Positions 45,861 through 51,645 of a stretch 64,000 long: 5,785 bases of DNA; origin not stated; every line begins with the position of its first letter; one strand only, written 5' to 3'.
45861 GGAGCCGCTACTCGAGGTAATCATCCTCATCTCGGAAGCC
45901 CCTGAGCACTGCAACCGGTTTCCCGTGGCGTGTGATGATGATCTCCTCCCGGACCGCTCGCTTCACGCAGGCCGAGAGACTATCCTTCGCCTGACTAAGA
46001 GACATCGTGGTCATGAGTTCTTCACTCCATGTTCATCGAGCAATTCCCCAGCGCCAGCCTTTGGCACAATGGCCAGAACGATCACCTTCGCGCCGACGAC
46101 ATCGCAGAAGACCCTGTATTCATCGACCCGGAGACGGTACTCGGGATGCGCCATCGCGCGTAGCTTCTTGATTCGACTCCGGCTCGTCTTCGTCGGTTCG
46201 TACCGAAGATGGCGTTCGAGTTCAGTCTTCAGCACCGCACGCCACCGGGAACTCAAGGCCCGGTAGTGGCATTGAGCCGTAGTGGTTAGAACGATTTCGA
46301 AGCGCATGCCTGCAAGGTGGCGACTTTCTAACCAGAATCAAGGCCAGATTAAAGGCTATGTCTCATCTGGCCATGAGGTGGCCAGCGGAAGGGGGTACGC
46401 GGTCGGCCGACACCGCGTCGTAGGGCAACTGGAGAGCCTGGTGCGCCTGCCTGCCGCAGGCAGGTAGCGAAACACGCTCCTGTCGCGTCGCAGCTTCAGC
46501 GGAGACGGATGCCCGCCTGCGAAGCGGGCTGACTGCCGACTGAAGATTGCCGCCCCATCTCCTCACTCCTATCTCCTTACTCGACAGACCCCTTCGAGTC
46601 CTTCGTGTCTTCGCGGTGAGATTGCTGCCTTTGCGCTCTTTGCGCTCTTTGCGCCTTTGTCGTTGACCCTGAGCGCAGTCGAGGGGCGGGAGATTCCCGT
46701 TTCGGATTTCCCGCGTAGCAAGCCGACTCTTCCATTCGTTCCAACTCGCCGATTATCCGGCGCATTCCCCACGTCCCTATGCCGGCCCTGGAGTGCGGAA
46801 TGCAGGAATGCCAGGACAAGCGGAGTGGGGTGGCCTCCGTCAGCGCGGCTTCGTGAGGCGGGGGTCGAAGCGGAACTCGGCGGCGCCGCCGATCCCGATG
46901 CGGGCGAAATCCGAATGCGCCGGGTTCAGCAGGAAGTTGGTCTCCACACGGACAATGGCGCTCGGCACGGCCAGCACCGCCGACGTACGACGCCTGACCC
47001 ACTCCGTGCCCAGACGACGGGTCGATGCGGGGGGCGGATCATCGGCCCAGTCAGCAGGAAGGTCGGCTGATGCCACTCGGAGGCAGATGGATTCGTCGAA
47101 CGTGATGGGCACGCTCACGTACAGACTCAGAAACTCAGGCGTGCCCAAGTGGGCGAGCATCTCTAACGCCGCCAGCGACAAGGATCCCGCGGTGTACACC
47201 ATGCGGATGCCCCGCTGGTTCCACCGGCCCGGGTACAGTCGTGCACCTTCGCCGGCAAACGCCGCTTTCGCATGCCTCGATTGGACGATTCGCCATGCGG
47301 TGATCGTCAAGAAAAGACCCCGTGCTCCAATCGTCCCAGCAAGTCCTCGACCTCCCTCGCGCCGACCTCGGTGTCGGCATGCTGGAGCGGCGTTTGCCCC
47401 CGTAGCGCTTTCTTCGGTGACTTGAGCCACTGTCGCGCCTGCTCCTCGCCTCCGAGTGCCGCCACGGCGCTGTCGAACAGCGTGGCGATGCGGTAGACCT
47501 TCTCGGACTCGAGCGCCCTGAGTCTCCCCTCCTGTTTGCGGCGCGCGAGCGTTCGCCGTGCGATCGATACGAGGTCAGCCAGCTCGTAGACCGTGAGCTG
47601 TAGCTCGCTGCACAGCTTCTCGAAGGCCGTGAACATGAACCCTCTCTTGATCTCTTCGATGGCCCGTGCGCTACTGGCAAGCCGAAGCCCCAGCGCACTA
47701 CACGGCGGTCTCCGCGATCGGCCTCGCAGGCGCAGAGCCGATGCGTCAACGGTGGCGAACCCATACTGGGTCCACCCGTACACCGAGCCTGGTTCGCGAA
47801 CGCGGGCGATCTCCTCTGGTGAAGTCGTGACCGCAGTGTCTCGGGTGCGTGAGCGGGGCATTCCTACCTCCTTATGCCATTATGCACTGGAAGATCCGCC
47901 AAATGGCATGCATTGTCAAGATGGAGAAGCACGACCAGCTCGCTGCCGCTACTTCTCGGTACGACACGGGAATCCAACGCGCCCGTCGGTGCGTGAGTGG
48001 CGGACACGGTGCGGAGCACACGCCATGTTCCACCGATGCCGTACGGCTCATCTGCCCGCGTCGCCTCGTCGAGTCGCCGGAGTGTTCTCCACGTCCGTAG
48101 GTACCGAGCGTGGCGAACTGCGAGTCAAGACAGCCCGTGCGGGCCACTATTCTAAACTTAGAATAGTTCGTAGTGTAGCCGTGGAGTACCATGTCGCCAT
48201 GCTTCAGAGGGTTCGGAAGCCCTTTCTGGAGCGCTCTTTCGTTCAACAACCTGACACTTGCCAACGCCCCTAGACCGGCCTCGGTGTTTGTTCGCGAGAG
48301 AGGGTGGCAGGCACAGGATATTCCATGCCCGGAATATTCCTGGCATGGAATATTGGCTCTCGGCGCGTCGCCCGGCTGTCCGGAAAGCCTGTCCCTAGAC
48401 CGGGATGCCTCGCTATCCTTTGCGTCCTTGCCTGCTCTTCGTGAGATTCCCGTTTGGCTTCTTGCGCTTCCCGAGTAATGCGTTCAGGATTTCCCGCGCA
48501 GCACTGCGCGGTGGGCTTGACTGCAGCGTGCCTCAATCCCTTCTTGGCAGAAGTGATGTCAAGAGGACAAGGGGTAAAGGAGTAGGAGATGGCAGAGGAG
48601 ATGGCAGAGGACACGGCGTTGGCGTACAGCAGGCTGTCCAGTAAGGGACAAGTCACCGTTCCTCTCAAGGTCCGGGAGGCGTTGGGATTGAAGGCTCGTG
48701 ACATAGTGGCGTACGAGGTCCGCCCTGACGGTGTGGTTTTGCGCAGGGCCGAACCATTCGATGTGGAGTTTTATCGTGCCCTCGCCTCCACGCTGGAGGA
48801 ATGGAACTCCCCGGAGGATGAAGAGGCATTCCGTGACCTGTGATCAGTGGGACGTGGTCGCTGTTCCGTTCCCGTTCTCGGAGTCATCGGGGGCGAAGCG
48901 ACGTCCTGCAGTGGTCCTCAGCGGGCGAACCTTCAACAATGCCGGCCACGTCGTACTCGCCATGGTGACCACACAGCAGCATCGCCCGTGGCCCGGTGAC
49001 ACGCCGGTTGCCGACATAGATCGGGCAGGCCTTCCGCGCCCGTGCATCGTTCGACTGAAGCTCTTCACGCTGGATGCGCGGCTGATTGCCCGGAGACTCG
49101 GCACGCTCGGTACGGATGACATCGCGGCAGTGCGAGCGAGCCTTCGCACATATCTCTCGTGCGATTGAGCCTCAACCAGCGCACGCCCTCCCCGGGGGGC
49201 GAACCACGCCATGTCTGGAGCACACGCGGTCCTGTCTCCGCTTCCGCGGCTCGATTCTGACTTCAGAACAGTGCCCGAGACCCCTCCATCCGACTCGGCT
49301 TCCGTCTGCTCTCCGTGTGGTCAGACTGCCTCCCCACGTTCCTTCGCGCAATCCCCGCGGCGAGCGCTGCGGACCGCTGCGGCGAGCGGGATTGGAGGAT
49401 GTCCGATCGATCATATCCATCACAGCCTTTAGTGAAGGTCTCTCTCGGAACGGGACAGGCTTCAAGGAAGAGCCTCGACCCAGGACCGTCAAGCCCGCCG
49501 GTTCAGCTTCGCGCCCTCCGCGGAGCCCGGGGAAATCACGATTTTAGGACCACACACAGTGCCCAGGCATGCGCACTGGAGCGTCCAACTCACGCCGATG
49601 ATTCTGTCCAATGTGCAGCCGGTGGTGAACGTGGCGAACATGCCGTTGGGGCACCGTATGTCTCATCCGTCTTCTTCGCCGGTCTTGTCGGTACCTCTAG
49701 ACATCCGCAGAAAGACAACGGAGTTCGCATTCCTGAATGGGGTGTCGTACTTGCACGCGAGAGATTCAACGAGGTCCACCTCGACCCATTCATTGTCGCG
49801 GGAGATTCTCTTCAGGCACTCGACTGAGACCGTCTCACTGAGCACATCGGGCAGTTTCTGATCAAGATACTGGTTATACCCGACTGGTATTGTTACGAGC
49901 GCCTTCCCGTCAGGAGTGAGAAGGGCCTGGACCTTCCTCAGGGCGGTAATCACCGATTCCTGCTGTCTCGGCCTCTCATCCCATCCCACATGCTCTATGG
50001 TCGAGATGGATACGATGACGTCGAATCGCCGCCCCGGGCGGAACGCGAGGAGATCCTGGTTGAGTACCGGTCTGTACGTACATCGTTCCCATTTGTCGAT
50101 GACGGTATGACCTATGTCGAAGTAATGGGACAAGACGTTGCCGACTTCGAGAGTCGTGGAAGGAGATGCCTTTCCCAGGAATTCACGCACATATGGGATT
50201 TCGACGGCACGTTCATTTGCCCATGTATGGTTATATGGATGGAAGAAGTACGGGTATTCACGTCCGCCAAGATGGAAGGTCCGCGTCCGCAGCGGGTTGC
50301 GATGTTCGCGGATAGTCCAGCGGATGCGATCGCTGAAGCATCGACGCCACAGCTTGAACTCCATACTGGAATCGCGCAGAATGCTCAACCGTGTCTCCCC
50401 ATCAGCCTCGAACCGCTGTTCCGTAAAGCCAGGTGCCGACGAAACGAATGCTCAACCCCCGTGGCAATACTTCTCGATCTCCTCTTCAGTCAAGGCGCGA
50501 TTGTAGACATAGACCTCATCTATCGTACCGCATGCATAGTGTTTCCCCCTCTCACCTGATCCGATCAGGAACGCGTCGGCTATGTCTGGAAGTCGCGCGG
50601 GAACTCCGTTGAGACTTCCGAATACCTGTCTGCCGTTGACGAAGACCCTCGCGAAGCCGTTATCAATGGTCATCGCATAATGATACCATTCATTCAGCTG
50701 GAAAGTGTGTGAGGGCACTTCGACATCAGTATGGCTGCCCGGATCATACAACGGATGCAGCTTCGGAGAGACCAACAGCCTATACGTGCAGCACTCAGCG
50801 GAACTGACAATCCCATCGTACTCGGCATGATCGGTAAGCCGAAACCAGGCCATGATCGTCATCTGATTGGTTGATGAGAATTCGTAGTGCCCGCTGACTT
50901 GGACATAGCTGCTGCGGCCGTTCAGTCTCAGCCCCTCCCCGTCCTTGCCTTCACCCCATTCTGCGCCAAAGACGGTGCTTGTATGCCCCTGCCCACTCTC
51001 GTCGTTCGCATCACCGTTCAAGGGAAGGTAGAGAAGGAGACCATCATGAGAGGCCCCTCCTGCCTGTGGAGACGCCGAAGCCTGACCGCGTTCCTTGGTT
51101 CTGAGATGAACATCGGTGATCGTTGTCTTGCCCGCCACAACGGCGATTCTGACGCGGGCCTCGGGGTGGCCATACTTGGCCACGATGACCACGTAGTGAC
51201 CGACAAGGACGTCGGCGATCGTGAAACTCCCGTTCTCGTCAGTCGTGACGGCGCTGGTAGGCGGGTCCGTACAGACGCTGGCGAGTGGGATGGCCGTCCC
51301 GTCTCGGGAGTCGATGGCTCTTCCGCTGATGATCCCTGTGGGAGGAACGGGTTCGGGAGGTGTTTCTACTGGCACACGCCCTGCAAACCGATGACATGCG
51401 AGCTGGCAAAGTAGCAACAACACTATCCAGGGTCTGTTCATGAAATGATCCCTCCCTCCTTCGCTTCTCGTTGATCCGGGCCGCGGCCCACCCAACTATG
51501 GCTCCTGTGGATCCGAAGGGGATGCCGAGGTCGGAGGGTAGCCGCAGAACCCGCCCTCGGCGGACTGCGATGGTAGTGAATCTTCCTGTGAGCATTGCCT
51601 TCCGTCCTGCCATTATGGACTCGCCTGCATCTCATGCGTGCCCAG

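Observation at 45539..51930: Three-copy ~100-bp repeat family with a substitution pattern that looks synonymous in one frame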

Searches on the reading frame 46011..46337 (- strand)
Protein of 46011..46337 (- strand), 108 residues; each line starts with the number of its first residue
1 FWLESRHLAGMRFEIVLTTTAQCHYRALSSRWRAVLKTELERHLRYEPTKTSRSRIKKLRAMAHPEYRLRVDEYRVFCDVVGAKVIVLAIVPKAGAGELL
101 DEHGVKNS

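Call 12: search_protein_families(library=pfam, max_evalue=0.01, proteins=[window:46011-46337:-])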
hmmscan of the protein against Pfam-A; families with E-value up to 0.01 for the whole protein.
window:46011-46337:- (108 aa): 1 family
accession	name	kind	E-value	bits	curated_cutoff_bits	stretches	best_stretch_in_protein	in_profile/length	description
PF05016.21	ParE_toxin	-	0.0054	17.7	23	1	48-91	44-83/89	ParE toxin of type II toxin-antitoxin system, parDE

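Call 44: find_encoding_contigs(protein=window:46011-46307:-, flank=10000, max_places=10)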
Protein window:46011-46307:- (98 aa): 1 contig read that carries it; 1 place shown.
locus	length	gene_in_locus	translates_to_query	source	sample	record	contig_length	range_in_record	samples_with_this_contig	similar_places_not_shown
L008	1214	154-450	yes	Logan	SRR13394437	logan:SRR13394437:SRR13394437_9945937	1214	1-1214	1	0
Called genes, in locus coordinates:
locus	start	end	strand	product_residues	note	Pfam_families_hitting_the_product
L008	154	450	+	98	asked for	-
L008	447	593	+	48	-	PF02604:PhdYeFM_antitox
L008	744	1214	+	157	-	?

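Call 114: search_protein_families(library=ncbifam, max_evalue=0.01, proteins=[window:46011-46307:-])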
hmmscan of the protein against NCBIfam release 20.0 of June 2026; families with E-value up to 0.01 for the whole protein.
window:46011-46307:- (98 aa): 1 family
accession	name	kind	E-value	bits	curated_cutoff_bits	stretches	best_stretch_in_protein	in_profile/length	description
NF005755.0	PRK07579.1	equivalog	0.0099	15.7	238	0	34-78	195-234/245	dTDP-4-amino-4,6-dideoxyglucose formyltransferase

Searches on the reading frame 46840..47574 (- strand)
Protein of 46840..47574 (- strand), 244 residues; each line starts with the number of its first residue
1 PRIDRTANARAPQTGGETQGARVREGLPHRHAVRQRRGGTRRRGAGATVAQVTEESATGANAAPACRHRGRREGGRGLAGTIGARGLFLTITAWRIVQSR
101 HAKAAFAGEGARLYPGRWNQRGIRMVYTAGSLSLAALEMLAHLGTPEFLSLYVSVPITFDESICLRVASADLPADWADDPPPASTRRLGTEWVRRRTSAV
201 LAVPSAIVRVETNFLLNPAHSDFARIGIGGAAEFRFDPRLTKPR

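Call 16: search_protein_families(library=pfam, max_evalue=0.001, proteins=[window:46840-47574:-])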
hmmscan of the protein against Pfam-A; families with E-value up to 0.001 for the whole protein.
window:46840-47574:- (244 aa): 1 family
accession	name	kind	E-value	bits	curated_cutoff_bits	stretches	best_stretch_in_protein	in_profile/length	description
PF08808.17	RES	-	1.1e-27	97.4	23.2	1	93-234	2-154/157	RES domain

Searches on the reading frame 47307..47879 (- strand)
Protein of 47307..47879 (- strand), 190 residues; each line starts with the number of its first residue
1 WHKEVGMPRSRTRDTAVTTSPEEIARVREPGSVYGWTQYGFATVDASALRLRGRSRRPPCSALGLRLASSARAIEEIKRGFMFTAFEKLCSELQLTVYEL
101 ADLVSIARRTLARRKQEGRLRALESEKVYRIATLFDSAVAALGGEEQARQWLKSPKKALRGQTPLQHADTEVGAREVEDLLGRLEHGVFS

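Call 12: search_protein_families(library=pfam, max_evalue=0.01, proteins=[window:47307-47879:-])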
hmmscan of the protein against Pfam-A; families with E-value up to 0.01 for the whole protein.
window:47307-47879:- (190 aa): 2 families
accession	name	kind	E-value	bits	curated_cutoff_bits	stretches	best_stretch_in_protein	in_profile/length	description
PF09722.15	Xre_MbcA_ParS_C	-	1.5e-17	63.8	24.5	1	138-187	2-51/51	Antitoxin Xre/MbcA/ParS C-terminal toxin-binding domain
PF20432.4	Xre-like-HTH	-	2.3e-11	44.2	25.8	1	73-132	2-62/63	Antitoxin Xre-like helix-turn-helix domain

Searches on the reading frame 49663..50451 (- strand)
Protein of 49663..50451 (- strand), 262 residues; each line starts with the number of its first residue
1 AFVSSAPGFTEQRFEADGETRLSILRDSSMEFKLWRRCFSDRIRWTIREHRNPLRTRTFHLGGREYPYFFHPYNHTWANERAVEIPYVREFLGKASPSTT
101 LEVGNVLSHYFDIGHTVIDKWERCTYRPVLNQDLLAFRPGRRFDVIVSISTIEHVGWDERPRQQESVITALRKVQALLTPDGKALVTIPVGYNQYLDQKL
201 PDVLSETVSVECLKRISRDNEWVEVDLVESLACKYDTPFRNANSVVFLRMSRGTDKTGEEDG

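Call 12: search_protein_families(library=pfam, max_evalue=0.01, proteins=[window:49663-50451:-])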
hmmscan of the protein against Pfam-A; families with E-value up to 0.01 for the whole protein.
window:49663-50451:- (262 aa): 2 families
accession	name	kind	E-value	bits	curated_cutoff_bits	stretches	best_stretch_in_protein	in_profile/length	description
PF08242.18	Methyltransf_12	-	0.00061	20.9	30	1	129-183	52-97/98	Methyltransferase domain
PF13489.12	Methyltransf_23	-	0.0013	19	27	1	138-200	77-129/164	Methyltransferase domain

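Call 114: search_protein_families(library=ncbifam, max_evalue=0.01, proteins=[window:49663-50388:-])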
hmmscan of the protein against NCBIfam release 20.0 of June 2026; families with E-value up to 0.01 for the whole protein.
window:49663-50388:- (241 aa): 0 families

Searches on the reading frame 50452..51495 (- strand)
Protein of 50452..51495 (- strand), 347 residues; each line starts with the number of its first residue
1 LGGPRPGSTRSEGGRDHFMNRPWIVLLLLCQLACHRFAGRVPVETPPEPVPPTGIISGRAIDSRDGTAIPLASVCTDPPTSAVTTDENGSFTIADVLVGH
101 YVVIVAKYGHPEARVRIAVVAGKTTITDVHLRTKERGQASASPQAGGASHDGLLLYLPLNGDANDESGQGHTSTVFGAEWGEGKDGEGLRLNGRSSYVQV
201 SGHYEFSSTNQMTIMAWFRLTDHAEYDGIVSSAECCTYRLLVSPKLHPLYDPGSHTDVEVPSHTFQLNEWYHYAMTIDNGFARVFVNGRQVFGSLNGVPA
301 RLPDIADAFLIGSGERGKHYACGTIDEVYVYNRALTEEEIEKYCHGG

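Call 12: search_protein_families(library=pfam, max_evalue=0.01, proteins=[window:50452-51495:-])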
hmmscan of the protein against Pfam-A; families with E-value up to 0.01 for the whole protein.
window:50452-51495:- (347 aa): 6 families
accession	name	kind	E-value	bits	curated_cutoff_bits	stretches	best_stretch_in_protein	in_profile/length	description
PF13385.13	Laminin_G_3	-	6.3e-23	82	27.6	1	192-340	1-150/151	Concanavalin A-like lectin/glucanases superfamily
PF13620.12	CarboxypepD_reg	-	8.4e-12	45.7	32.3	1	56-131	2-81/82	Carboxypeptidase regulatory-like domain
PF13715.12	CarbopepD_reg_2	-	1.4e-08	35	32.2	1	56-134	1-79/88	CarboxypepD_reg-like domain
PF02973.23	Sialidase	-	0.0023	17.9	26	1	276-342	111-183/189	Sialidase, N-terminal domain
PF22925.3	TS_C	-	0.0025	17.9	27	1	260-337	122-201/202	Trans-sialidase, C-terminal domain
PF14686.12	fn3_3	-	0.0053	16.9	24.4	1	83-125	29-73/75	Polysaccharide lyase family 4, domain II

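Call 43: find_encoding_contigs(protein=window:50452-51441:-, flank=10000, max_places=10)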
Protein window:50452-51441:- (329 aa): 1 contig read that carries it; 1 place shown.
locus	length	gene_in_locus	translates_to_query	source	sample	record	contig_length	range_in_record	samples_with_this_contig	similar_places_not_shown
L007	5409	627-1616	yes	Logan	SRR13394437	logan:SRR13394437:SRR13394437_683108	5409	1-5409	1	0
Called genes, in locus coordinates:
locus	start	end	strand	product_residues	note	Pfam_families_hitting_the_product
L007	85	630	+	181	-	-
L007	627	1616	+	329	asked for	PF13620:CarboxypepD_reg, PF13715:CarbopepD_reg_2, PF13385:Laminin_G_3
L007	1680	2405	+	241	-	-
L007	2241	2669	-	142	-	-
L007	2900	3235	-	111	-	PF02452:PemK_toxin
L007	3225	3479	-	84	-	PF04014:MazE_antitoxin (weak), PF15937:PrlF_antitoxin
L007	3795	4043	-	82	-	-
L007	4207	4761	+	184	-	PF20432:Xre-like-HTH, PF09722:Xre_MbcA_ParS_C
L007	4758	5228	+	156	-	PF08808:RES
